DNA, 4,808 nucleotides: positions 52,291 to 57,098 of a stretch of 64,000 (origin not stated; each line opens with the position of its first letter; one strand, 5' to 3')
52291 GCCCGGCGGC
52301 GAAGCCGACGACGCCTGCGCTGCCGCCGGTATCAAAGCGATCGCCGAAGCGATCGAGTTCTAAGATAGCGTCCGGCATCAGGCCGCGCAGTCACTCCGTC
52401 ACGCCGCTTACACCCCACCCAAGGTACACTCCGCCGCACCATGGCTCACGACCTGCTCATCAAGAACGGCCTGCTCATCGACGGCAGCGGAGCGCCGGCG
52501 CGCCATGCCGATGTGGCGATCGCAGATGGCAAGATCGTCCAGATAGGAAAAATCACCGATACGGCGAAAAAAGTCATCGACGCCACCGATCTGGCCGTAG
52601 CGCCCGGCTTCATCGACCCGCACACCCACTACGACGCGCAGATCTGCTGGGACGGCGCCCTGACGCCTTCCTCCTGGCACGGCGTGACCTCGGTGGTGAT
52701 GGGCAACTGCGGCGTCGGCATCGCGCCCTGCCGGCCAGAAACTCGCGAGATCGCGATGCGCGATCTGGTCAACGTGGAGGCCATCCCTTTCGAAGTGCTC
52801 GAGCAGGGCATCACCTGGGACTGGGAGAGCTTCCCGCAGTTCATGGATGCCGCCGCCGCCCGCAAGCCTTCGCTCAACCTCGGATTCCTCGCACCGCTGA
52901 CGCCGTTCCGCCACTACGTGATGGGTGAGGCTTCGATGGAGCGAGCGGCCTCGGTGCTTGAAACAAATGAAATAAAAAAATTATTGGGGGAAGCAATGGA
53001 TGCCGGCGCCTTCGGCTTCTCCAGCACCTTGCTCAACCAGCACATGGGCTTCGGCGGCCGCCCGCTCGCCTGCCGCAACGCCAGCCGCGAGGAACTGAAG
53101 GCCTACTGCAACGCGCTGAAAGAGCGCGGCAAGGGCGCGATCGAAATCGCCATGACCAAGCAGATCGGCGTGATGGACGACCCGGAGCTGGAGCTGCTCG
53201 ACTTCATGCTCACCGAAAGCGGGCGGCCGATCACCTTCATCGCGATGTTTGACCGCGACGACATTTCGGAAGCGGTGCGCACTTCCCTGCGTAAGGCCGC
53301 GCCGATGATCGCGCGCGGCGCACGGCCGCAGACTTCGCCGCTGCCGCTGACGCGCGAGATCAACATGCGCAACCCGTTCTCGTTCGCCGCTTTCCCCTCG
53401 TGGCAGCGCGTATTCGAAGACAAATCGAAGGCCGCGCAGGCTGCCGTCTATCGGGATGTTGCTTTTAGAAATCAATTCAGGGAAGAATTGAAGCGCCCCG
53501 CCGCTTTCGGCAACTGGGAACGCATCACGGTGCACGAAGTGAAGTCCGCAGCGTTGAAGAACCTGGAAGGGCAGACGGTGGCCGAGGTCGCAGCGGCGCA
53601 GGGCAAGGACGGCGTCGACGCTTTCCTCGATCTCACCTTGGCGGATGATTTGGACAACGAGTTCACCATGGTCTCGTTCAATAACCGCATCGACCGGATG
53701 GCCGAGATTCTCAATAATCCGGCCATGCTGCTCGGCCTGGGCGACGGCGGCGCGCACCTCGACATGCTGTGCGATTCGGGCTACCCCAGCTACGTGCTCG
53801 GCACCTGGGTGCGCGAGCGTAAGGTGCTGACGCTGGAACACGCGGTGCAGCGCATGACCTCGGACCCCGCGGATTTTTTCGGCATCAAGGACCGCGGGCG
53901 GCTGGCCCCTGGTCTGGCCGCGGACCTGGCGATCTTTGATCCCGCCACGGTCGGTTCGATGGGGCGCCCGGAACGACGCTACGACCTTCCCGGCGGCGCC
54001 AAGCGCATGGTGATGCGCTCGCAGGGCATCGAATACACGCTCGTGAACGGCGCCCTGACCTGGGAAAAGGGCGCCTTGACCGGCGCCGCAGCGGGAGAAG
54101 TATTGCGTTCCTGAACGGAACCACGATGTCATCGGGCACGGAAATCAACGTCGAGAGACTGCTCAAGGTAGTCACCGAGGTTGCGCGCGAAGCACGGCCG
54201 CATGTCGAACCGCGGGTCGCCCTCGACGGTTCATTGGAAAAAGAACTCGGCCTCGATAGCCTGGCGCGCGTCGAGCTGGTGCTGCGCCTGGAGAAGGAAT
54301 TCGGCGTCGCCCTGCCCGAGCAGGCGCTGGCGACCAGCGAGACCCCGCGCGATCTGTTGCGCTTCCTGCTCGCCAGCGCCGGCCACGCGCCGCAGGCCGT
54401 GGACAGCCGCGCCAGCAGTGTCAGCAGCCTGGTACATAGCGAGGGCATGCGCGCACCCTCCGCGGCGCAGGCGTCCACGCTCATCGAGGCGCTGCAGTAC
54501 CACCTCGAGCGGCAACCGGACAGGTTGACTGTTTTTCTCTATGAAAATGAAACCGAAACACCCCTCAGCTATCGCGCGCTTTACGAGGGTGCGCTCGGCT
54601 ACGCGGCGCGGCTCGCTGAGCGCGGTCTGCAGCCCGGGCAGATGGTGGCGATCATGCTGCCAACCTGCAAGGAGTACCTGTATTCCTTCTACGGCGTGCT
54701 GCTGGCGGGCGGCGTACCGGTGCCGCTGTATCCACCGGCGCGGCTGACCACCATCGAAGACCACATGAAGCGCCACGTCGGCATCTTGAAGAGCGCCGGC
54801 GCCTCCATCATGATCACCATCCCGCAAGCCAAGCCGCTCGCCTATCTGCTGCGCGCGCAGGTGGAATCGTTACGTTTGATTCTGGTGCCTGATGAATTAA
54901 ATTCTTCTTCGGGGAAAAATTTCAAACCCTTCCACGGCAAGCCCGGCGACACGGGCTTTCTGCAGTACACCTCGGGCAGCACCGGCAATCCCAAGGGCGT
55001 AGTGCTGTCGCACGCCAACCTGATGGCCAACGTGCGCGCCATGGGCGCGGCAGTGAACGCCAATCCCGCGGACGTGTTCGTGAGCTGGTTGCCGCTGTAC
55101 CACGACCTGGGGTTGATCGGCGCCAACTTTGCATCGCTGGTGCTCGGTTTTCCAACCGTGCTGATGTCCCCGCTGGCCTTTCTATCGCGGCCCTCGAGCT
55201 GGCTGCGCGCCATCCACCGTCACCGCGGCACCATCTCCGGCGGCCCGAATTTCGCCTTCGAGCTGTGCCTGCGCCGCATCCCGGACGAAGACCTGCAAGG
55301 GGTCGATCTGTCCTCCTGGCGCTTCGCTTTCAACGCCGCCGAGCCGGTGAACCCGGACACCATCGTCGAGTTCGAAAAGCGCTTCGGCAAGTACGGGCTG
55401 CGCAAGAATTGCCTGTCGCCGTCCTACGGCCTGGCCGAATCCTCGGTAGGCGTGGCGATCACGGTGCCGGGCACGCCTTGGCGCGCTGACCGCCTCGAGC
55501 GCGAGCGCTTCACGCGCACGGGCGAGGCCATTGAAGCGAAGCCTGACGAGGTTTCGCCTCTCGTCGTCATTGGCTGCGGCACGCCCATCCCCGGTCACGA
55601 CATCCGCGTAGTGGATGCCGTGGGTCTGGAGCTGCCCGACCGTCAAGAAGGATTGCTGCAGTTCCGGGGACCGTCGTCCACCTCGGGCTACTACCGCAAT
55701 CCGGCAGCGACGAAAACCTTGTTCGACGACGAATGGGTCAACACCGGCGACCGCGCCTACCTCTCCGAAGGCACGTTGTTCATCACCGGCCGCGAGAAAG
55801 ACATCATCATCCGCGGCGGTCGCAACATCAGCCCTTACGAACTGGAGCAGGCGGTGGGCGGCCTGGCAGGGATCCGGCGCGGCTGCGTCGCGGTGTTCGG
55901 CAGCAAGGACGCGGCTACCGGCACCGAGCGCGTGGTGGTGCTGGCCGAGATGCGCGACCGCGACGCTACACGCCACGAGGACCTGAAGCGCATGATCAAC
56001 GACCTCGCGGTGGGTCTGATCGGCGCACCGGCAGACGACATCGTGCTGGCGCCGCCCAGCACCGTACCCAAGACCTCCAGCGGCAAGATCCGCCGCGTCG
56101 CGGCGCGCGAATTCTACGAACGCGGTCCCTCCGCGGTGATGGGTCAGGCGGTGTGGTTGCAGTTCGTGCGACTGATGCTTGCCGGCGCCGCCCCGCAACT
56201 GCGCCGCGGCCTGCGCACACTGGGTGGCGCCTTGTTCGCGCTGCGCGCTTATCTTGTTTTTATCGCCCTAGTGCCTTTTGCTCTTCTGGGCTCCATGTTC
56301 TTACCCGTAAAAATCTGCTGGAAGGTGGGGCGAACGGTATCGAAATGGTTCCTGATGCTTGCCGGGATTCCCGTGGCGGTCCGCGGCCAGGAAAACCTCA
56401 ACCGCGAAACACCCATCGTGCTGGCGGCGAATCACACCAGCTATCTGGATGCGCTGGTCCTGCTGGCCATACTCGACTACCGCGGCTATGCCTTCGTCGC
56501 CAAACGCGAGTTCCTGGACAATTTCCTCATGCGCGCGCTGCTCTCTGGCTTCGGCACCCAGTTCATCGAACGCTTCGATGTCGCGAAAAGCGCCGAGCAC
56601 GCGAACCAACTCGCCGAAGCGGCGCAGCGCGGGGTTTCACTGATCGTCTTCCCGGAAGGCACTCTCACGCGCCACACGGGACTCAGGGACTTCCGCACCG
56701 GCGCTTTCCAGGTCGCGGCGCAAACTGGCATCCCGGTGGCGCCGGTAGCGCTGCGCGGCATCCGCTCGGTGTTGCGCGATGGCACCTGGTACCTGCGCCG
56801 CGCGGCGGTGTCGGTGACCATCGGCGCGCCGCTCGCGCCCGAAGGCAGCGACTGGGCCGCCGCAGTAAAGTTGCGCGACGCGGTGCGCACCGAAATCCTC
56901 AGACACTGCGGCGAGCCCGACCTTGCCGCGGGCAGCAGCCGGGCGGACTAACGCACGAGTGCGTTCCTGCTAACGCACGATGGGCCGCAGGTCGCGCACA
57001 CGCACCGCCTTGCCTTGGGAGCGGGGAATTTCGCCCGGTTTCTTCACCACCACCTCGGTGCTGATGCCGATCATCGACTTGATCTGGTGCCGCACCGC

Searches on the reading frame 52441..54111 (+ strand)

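Call 50: search_protein_families(library=pfam, proteins=[window:52441-54111:+])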
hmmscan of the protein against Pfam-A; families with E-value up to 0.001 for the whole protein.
window:52441-54111:+ (557 aa): 2 families
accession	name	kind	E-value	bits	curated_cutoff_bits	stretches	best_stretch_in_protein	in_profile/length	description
PF07969.17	Amidohydro_3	-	5.2e-35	122.2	29.7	1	44-538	1-469/472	Amidohydrolase family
PF01979.26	Amidohydro_1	-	3.9e-11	43.2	25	1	456-509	275-323/345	Amidohydrolase family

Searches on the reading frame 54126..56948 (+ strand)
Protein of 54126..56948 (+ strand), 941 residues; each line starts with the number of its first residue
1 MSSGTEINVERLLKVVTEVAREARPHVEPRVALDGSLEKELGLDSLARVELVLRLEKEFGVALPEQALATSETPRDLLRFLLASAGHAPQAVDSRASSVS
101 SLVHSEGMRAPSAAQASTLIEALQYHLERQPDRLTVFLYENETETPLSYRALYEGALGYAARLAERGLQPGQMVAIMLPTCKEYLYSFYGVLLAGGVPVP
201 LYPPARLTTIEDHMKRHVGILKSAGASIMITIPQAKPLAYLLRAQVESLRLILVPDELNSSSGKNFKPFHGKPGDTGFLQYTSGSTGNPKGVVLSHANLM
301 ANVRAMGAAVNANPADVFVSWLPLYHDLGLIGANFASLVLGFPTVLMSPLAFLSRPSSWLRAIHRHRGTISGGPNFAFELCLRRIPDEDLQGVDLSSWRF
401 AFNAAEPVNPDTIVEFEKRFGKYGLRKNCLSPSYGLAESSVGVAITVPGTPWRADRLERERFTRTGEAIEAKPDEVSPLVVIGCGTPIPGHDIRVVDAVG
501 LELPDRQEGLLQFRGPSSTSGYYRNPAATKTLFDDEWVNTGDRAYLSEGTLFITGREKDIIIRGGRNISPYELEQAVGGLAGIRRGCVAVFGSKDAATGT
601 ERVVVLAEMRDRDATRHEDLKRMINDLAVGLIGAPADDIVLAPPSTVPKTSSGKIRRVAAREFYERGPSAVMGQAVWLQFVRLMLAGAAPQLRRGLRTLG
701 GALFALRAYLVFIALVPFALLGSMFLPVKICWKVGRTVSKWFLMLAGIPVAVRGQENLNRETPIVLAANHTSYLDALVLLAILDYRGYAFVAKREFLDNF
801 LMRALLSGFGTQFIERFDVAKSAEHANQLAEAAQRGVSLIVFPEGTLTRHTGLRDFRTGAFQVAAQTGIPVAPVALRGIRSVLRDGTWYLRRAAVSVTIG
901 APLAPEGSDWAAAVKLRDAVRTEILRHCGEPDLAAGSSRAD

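Call 50: search_protein_families(library=pfam, proteins=[window:54126-56948:+])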
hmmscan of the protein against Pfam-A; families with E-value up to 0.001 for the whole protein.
window:54126-56948:+ (941 aa): 3 families
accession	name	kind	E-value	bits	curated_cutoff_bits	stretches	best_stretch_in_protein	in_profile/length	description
PF00501.34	AMP-binding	-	3.2e-67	227.4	29.9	1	125-523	3-384/384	AMP-binding enzyme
PF01553.26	Acyltransferase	-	2.5e-29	102.2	23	1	750-876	2-131/132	Acyltransferase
PF00550.31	PP-binding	-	4.8e-11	43.2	20.8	1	27-81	14-67/67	Phosphopantetheine attachment site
